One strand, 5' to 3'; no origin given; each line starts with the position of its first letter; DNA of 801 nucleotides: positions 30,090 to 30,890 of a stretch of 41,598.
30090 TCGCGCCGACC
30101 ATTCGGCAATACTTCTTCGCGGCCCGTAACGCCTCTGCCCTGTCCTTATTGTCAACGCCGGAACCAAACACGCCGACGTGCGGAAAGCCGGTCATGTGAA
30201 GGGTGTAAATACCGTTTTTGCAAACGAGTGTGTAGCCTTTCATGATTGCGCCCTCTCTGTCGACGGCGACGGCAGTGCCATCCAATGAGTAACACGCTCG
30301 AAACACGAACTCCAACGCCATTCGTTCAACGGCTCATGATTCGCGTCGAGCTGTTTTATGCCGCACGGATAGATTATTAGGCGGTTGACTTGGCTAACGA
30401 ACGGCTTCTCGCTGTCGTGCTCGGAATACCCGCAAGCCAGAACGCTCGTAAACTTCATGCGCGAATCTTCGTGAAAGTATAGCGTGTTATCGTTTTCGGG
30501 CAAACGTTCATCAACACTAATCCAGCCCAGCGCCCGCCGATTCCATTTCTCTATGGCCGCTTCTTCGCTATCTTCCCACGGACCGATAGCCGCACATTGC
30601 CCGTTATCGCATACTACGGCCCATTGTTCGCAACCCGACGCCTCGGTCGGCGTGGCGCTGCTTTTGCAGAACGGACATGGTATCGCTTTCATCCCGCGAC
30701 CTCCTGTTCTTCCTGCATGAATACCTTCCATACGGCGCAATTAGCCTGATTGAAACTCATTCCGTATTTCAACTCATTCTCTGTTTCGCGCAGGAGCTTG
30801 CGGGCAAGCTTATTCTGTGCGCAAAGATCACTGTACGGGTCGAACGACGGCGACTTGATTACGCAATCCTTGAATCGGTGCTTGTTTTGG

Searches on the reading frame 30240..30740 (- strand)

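Call 126: search_protein_families(library=pfam, proteins=[window:30240-30740:-], max_evalue=0.01)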
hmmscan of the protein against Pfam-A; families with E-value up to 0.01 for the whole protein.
window:30240-30740:- (166 aa): 2 families
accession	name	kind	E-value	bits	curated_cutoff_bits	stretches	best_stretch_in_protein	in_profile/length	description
PF14354.12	Lar_restr_allev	-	7.3e-09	36.2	28.6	1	21-70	5-58/58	Restriction alleviation protein Lar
PF04448.17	DUF551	-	8.9e-09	36.5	22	1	72-160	1-67/68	Protein of unknown function (DUF551)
